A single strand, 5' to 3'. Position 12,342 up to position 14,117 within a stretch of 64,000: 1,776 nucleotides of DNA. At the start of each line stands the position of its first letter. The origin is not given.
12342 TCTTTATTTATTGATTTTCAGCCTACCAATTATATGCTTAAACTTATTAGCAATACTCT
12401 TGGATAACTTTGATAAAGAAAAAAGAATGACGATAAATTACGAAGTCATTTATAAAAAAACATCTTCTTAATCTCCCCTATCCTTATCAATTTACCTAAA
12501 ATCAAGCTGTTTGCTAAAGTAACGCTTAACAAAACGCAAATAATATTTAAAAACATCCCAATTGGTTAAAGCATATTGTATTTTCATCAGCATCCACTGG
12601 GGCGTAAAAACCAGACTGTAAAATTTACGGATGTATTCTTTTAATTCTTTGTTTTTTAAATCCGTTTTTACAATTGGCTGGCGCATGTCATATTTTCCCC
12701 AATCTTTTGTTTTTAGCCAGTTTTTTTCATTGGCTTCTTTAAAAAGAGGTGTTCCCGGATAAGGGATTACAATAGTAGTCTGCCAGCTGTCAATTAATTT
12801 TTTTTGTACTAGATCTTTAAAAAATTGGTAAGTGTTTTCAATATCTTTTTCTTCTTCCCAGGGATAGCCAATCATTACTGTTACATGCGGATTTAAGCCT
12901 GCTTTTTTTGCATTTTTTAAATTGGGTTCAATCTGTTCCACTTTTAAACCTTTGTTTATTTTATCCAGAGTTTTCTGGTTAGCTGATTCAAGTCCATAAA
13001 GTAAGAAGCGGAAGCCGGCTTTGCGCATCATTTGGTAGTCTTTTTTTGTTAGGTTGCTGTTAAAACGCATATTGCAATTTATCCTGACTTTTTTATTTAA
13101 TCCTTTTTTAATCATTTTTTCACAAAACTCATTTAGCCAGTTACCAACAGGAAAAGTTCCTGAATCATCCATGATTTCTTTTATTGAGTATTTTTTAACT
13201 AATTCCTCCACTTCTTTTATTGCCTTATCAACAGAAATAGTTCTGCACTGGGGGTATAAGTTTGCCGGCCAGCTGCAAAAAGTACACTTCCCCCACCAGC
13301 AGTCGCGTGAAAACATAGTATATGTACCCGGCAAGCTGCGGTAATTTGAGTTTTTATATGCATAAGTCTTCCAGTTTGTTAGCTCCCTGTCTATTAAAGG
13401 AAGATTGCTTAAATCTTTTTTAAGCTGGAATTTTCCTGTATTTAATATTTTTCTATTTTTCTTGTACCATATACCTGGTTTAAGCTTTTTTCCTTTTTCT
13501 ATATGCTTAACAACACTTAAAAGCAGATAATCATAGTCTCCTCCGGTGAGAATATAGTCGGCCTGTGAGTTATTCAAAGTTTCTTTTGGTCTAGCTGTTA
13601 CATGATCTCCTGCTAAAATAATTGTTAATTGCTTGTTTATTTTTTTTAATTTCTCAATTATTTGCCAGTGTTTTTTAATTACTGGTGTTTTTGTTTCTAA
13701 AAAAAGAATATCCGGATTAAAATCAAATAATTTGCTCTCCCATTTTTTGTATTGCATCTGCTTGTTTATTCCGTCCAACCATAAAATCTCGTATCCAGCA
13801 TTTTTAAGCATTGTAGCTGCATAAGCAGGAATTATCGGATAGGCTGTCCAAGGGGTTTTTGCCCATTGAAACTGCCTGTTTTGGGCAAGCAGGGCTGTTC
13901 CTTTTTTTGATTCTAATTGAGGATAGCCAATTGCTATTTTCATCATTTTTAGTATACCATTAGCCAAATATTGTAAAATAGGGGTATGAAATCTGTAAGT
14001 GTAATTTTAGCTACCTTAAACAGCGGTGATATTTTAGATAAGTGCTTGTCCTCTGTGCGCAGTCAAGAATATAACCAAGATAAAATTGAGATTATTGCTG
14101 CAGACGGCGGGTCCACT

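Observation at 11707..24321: Glycan-biosynthesis locus of about 12.6 kb with five tandem GT2 paralogs, a sulfotransferase, a B12 radical SAM enzyme, a methyltransferase, a Wzx flippase and a GT39-TPR enzyme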

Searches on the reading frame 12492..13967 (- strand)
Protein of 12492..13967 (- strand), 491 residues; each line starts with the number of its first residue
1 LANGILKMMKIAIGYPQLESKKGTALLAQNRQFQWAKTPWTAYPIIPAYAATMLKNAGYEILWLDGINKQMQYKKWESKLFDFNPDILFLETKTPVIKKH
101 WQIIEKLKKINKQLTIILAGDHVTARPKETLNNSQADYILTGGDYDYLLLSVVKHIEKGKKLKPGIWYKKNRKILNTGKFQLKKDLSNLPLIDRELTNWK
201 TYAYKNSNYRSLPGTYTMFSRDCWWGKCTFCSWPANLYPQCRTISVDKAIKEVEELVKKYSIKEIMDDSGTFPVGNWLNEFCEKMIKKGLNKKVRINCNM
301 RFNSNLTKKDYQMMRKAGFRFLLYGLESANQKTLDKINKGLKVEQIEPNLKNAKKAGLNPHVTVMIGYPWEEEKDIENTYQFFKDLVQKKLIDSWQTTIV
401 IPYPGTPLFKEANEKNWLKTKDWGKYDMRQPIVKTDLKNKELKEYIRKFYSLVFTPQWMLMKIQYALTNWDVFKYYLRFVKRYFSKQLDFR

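Call 3: search_protein_families(library=pfam, proteins=[window:12492-13967:-], max_evalue=0.01)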
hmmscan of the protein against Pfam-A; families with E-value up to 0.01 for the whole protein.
window:12492-13967:- (491 aa): 3 families
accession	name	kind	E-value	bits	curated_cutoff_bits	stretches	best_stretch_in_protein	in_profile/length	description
PF04055.27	Radical_SAM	-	6.5e-20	72.4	29.5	1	219-382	3-165/166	Radical SAM superfamily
PF02310.24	B12-binding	-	8.5e-09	35.7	32.1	1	47-140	17-109/121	B12 binding domain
PF25199.1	nSTAND_NTPase5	-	0.0028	17.9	34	1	50-121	62-133/145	Novel STAND NTPase 5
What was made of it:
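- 12492..13967 (-): B12-binding-domain radical SAM enzyme. It is the most conserved gene of the locus. The database call starts at 13946. Pfam Radical_SAM 6.5e-20 and B12-binding 35.7 bits (call 3).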

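Call 14: search_protein_families(library=ncbifam, proteins=[window:12492-13967:-], max_evalue=0.001)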
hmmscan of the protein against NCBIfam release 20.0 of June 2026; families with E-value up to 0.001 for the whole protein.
window:12492-13967:- (491 aa): 23 families
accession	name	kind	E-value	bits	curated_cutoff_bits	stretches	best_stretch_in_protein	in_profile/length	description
TIGR03471.1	HpnJ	equivalog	2.7e-48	165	577.6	1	43-485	33-465/472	hopanoid biosynthesis associated radical SAM protein HpnJ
TIGR02026.1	BchE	equivalog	2.4e-41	142.1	481.35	1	44-465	22-438/497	magnesium-protoporphyrin IX monomethyl ester anaerobic oxidative cyclase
TIGR04479.1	bcpD_PhpK_rSAM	subfamily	8.6e-25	87.1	600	1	31-413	63-432/504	PhpK family radical SAM P-methyltransferase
TIGR04072.2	rSAM_ladder_B12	equivalog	2.7e-24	85.6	360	1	35-452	9-414/443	lipid biosynthesis B12-binding/radical SAM protein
TIGR04013.1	B12_SAM_MJ_1487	hypoth_equivalog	9.5e-24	83.9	251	2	322-414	269-359/382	TIGR04013 family B12-binding domain/radical SAM domain-containing protein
TIGR03975.1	rSAM_ocin_1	subfamily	8e-23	80.8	281.85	1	104-386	148-430/606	RiPP maturation radical SAM C-methyltransferase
TIGR04014.1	B12_SAM_MJ_0865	equivalog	5.3e-22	78.2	360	1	62-415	15-361/434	methyl-coenzyme M reductase glutamine C-methyltransferase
NF050148.1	rSAM_ApyD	equivalog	7.1e-22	77.5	750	1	102-414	92-395/645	RiPP biosynthesis radical SAM protein ApyD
TIGR04385.1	B12_rSAM_cofa1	equivalog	7e-18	65.1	450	1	42-388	18-366/438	B12 lower ligand biosynthesis radical SAM protein BzaD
NF040542.1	rSAM_RCCLKC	equivalog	1.1e-17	64.3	450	1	46-416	15-381/423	arsinothricin biosynthesis radical SAM protein ArsL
TIGR04367.1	HpnR_B12_rSAM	equivalog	3.7e-17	62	650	1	51-447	29-406/490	hopanoid C-3 methylase HpnR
NF038361.1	rSAM_Sden_1168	equivalog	3.3e-14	52.3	575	1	104-449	161-511/560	Sden_1168 family B12-binding radical SAM P-methyltransferase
TIGR04295.1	B12_rSAM_oligo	hypoth_equivalog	3.4e-13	49.1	400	1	43-411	24-383/422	TIGR04295 family B12-binding domain-containing radical SAM protein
NF033070.1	rSAM_AprD4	equivalog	6.2e-13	48.4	500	1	153-436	138-413/456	AprD4 family radical SAM diol-dehydratase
NF040546.1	rSAM_CUAEP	equivalog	8.7e-12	44.5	500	1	97-436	61-394/468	CUAEP/CCAEP-tail radical SAM (seleno)protein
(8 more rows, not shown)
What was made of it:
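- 12492..13967 (-): NCBIfam best matches are HpnJ at 165 bits and BchE at 142 bits, both far below their cutoffs (call 14).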

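Call 43: find_homologous_proteins(query=window:12492-13967:-, max_evalue=1e-20)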
Query window:12492-13967:- (491 aa): 6105 proteins with E <= 1e-20 among 8000 candidates; the best 120 are listed.
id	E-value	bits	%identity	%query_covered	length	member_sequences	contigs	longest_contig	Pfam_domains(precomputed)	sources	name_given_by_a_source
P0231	0.0e+0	1122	100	99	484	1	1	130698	PF04055.28,PF02310.25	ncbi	-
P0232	6.5e-212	723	63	100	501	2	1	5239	PF04055.28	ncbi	-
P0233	5.5e-209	713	63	98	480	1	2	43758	PF04055.28,PF02310.25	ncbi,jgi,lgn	jgi:anaerobic magnesium-protoporphyrin IX monomethyl ester cyclase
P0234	7.3e-209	713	63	98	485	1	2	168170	PF04055.28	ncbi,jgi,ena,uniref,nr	ncbi:B12-binding domain-containing radical SAM protein [Candidatus Beckwithbacteria bacterium CG10_b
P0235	4.2e-207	707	61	98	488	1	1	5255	PF04055.28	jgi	-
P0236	8.5e-207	706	62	98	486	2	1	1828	PF04055.28,PF02310.25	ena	-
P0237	8.9e-207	706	61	98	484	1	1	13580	PF04055.28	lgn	-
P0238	2.7e-206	704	60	98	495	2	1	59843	PF04055.28,PF02310.25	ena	-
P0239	6.4e-206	703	61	98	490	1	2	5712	PF04055.28,PF02310.25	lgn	-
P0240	9.1e-206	703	61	98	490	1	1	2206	PF04055.28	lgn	-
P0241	3.3e-205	701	60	98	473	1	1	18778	PF04055.28,PF02310.25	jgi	jgi:radical SAM superfamily enzyme YgiQ (UPF0313 family)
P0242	2.9e-204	698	59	98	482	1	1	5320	PF04055.28,PF02310.25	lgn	-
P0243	3.4e-204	697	62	98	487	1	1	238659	PF04055.28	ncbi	ncbi:MAG: radical SAM protein [Candidatus Shapirobacteria bacterium]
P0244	3.5e-204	697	62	98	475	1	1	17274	PF04055.28,PF02310.25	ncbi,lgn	-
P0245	7.1e-204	696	60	98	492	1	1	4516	PF04055.28,PF02310.25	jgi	-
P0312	1.1e-187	643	56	98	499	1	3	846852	PF04055.28,PF02310.25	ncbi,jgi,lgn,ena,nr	ncbi:MAG TPA: radical SAM protein [Candidatus Bathyarchaeia archaeon]|nr:radical SAM protein [Candid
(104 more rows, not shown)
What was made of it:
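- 12492..13967 (-): All 119 other clusters listed are 51-63% identical, named in Beckwith-, Shapiro- and Gottesmanbacteria and Patescibacteria (call 43).
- Checked: They start the rSAM at M8 (13946; P0231, 484 aa, call 43).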

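Call 44: find_encoding_contigs(protein=P0234, flank=10000, max_places=1)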
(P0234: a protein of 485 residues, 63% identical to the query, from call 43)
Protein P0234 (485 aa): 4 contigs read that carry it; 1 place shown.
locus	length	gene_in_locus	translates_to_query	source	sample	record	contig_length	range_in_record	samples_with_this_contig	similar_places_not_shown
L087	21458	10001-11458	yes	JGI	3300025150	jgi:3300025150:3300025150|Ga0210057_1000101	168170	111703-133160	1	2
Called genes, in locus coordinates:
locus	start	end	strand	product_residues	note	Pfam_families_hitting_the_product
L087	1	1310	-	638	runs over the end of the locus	PF00004:AAA, PF07728:AAA_5 (weak), PF17862:AAA_lid_3, PF01434:Peptidase_M41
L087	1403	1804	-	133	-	PF02195:ParB_N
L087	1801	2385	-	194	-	PF00291:PALP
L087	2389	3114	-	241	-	PF00291:PALP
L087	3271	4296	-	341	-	PF00579:tRNA-synt_1b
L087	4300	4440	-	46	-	-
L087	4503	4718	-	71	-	PF20607:DUF6800 (weak)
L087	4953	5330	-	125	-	PF04977:DivIC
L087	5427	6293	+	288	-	PF02899:Phage_int_SAM_1, PF13102:Phage_int_SAM_5 (weak), PF13495:Phage_int_SAM_4, PF00589:Phage_integrase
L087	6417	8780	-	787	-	PF26449:DUF8128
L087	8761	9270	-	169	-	-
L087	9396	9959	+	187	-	-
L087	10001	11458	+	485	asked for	PF04055:Radical_SAM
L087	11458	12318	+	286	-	PF00535:Glycos_transf_2, PF10111:Glyco_tranf_2_2 (faint), PF13641:Glyco_tranf_2_3 (weak)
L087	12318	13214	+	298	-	PF03966:Trm112p (faint), PF01209:Ubie_methyltran (weak), PF13489:Methyltransf_23, PF13847:Methyltransf_31, PF08241:Methyltransf_11, PF08242:Methyltransf_12, PF13649:Methyltransf_25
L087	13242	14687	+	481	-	PF02310:B12-binding, PF04055:Radical_SAM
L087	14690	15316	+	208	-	PF07021:MetW, PF13489:Methyltransf_23, PF13847:Methyltransf_31, PF08241:Methyltransf_11, PF08242:Methyltransf_12, PF13649:Methyltransf_25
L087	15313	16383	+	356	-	PF00535:Glycos_transf_2, PF13641:Glyco_tranf_2_3 (weak)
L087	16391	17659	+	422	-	PF00733:Asn_synthase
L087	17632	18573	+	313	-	PF13506:Glyco_transf_21, PF13641:Glyco_tranf_2_3, PF00535:Glycos_transf_2, PF10111:Glyco_tranf_2_2, PF13712:Glyco_tranf_2_5 (faint), PF13632:Glyco_trans_2_3 (weak)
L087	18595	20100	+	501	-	PF02310:B12-binding, PF04055:Radical_SAM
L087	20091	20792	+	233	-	PF13489:Methyltransf_23, PF13847:Methyltransf_31, PF08241:Methyltransf_11, PF13649:Methyltransf_25 (weak), PF01209:Ubie_methyltran (weak), PF08242:Methyltransf_12 (weak)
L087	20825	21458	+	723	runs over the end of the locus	PF01073:3Beta_HSD, PF01370:Epimerase, PF02719:Polysacc_synt_2 (weak), PF04321:RmlD_sub_bind, PF07993:NAD_binding_4, PF16363:GDP_Man_Dehyd, PF00534:Glycos_transf_1 (faint), PF26337:Gtf3_C (weak)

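Call 45: find_encoding_contigs(protein=P0243, flank=10000, max_places=1)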
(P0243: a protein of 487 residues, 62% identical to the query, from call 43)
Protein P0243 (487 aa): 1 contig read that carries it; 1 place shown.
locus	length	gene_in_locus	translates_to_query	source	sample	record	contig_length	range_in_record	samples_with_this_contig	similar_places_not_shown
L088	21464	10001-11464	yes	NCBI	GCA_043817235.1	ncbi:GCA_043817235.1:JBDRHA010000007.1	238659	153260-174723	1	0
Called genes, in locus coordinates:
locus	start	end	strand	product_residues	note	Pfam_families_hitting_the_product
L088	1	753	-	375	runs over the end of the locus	PF07690:MFS_1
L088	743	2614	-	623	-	PF00515:TPR_1 (weak), PF07719:TPR_2 (weak), PF13424:TPR_12, PF13414:TPR_11, PF13432:TPR_16, PF14559:TPR_19 (weak), PF00515:TPR_1, PF14559:TPR_19, +16 more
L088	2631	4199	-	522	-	PF00535:Glycos_transf_2, PF10111:Glyco_tranf_2_2, PF13641:Glyco_tranf_2_3, PF13632:Glyco_trans_2_3 (weak), PF13489:Methyltransf_23, PF08241:Methyltransf_11, PF08242:Methyltransf_12, PF13847:Methyltransf_31, +1 more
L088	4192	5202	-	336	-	PF00535:Glycos_transf_2, PF10111:Glyco_tranf_2_2, PF13641:Glyco_tranf_2_3, PF13632:Glyco_trans_2_3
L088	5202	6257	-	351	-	PF13641:Glyco_tranf_2_3, PF00535:Glycos_transf_2, PF10111:Glyco_tranf_2_2, PF13632:Glyco_trans_2_3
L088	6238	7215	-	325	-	PF00535:Glycos_transf_2, PF10111:Glyco_tranf_2_2, PF13641:Glyco_tranf_2_3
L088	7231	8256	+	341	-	PF04055:Radical_SAM, PF13186:SPASM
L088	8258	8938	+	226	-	PF08241:Methyltransf_11, PF08242:Methyltransf_12 (weak), PF13649:Methyltransf_25 (faint), PF13847:Methyltransf_31, PF13489:Methyltransf_23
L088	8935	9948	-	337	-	PF00535:Glycos_transf_2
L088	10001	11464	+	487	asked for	PF04055:Radical_SAM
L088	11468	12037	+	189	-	-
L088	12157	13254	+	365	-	PF01041:DegT_DnrJ_EryC1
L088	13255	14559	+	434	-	PF02310:B12-binding, PF04055:Radical_SAM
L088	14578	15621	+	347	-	PF13641:Glyco_tranf_2_3 (faint), PF00535:Glycos_transf_2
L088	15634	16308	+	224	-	PF13489:Methyltransf_23, PF08003:Methyltransf_9, PF13847:Methyltransf_31, PF08241:Methyltransf_11, PF08242:Methyltransf_12, PF13649:Methyltransf_25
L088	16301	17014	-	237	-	PF01209:Ubie_methyltran, PF13489:Methyltransf_23, PF13847:Methyltransf_31, PF08241:Methyltransf_11, PF08242:Methyltransf_12, PF13649:Methyltransf_25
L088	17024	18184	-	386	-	PF00534:Glycos_transf_1, PF13692:Glyco_trans_1_4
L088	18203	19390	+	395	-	PF20706:GT4-conflict (weak), PF00534:Glycos_transf_1, PF13692:Glyco_trans_1_4, PF13524:Glyco_trans_1_2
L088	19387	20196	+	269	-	-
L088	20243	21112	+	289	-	PF01209:Ubie_methyltran (weak), PF13489:Methyltransf_23, PF02390:Methyltransf_4 (weak), PF13649:Methyltransf_25, PF13847:Methyltransf_31, PF08241:Methyltransf_11, PF08242:Methyltransf_12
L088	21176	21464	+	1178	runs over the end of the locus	-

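Call 51: find_encoding_contigs(protein=P0312, flank=10000, max_places=1)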
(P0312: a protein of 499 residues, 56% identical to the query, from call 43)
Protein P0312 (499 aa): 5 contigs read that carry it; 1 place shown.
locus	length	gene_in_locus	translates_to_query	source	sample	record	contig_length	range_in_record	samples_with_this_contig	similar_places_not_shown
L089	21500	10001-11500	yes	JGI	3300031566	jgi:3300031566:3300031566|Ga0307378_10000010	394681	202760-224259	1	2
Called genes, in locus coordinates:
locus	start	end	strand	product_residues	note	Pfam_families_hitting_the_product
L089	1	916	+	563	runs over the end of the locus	PF13231:PMT_2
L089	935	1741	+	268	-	PF00535:Glycos_transf_2, PF13641:Glyco_tranf_2_3 (faint)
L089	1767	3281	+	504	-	-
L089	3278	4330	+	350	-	PF13439:Glyco_transf_4, PF00534:Glycos_transf_1, PF13692:Glyco_trans_1_4, PF13524:Glyco_trans_1_2 (weak)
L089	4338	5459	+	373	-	-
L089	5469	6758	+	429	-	PF01554:MatE (faint), PF01943:Polysacc_synt, PF13440:Polysacc_synt_3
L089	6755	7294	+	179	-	PF00156:Pribosyltran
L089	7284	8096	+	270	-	PF01048:PNP_UDP_1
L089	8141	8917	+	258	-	PF00535:Glycos_transf_2, PF13641:Glyco_tranf_2_3 (faint)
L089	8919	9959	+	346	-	PF13641:Glyco_tranf_2_3, PF00535:Glycos_transf_2, PF10111:Glyco_tranf_2_2 (faint), PF13632:Glyco_trans_2_3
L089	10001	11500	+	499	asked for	PF02310:B12-binding (faint), PF04055:Radical_SAM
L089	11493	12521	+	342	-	PF00535:Glycos_transf_2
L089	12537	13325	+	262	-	PF00483:NTP_transferase, PF12804:NTP_transf_3 (weak)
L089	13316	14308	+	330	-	PF01073:3Beta_HSD, PF01370:Epimerase, PF04321:RmlD_sub_bind, PF07993:NAD_binding_4 (faint), PF16363:GDP_Man_Dehyd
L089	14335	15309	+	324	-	PF01370:Epimerase, PF02719:Polysacc_synt_2, PF04321:RmlD_sub_bind, PF01073:3Beta_HSD, PF07993:NAD_binding_4 (weak), PF16363:GDP_Man_Dehyd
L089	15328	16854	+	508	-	PF03102:NeuB, PF07883:Cupin_2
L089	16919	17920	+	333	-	PF04055:Radical_SAM, PF13186:SPASM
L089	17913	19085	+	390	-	PF13489:Methyltransf_23, PF07021:MetW (weak), PF13847:Methyltransf_31, PF08241:Methyltransf_11, PF08242:Methyltransf_12, PF13649:Methyltransf_25 (weak), PF22674:C2185-like_N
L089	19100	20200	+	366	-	PF04055:Radical_SAM, PF13186:SPASM (weak)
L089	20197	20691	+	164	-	PF00293:NUDIX (weak)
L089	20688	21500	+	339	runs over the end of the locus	PF04055:Radical_SAM, PF13186:SPASM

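Call 66: search_solved_structures(query=window:12492-13967:-, max_evalue=0.01, show_alignments=1)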
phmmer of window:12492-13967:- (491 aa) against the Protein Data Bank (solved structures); distinct sequences matched with E-value up to 0.01: 5.
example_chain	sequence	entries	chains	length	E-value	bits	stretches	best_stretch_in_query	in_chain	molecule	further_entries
9ccb_A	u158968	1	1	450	1.6e-09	40.2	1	215-412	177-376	Radical SAM core domain-containing protein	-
6fd2_B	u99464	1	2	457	2.7e-06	29.6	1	190-420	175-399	Putative apramycin biosynthetic oxidoreductase 4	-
4jc0_A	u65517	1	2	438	0.0001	24.3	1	205-390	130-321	Ribosomal protein S12 methylthiotransferase RimO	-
2qgq_A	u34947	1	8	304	0.0002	23.4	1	213-390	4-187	Protein TM_1862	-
6p78_A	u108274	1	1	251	0.0037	19.2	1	218-353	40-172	Queuine lyase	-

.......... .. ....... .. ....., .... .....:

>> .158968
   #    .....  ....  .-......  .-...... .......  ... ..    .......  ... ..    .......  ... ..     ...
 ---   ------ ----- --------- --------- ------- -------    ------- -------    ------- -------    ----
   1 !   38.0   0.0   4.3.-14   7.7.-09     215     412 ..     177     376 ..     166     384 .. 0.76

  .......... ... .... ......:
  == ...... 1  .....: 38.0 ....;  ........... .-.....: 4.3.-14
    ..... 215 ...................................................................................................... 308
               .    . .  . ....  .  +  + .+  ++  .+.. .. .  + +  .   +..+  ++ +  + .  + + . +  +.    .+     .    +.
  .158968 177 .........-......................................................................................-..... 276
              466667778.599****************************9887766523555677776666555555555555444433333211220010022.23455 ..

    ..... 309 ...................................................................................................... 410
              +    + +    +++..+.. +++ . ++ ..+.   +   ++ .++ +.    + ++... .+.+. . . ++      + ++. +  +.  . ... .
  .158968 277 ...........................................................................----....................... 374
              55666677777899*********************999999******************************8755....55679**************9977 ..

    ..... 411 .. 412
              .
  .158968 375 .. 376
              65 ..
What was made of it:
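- On Class B (cobalamin-dependent) radical SAM methylases: The nearest PDB entries are 9ccb and AprD4 (call 66).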

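Call 69: search_protein_families(library=pfam, proteins=[L088:11468-12037:+, L087:9396-9959:+, L087:8761-9270:-], max_evalue=0.01)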
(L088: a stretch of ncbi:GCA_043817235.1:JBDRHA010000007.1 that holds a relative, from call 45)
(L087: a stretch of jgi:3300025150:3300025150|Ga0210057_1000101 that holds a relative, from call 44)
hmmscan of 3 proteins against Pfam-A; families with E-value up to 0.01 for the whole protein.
L088:11468-12037:+ (189 aa): 3 families
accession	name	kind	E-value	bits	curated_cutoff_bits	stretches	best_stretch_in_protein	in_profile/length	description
PF04307.19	YdjM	-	0.00023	21.1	29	1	7-160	4-108/176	YdjM inner membrane protein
PF19617.4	DUF6122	-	0.0015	19.5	27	1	7-47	9-47/102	Family of unknown function (DUF6122)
PF07155.17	ECF-ribofla_trS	-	0.0066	16.9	26.7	0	2-55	76-129/172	ECF-type riboflavin transporter, S component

L087:9396-9959:+ (187 aa): 1 family
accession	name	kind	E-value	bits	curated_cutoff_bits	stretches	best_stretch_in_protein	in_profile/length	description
PF07666.16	MpPF26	-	0.0027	18.2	37.2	1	5-43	5-42/75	M penetrans paralogue family 26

L087:8761-9270:- (169 aa): 1 family
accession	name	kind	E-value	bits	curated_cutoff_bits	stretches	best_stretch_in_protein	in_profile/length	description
PF14917.11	CCDC74_C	-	0.0014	19.4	25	1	83-137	55-110/126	Coiled coil protein 74, C terminal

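Call 77: find_related_loci(query=A5, collection=metagenome_contigs, flank=10000)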
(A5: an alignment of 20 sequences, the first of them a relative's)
Query A5 (484 aa) in metagenome_contigs; peptide patterns used: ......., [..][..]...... (x = any residue, [..] = any of these).
600 stretches matched a pattern (row limit reached: there are more); 544 encode a relative of the query (tblastn E <= 1e-3); the best 80 are kept; 80 distinct loci.
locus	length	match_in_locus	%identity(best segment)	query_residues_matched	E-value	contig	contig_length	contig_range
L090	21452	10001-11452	63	2-484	0e+0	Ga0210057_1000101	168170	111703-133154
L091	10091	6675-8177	58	1-484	0e+0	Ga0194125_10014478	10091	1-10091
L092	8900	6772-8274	58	1-484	0e+0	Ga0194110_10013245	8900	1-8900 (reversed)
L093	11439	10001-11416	62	2-471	0e+0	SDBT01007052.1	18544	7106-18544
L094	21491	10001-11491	56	2-483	0e+0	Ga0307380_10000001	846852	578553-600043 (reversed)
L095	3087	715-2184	56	2-483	0e+0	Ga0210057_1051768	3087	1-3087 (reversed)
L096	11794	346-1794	56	2-483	0e+0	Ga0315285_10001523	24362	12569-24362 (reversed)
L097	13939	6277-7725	56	2-483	0e+0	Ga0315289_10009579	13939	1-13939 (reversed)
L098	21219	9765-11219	57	1-484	0e+0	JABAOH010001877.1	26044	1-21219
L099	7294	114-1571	56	2-484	0e+0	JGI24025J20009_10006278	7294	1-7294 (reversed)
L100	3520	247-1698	55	1-483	0e+0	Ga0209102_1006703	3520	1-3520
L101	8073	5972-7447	56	2-484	0e+0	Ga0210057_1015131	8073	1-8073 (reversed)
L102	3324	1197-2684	56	1-484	0e+0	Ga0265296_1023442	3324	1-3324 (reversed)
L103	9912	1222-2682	54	2-483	3e-179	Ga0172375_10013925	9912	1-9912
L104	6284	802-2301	54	1-484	0e+0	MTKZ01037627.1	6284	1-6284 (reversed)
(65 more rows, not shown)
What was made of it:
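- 12492..13967 (-): More than 544 metagenomic matches were found (call 77).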
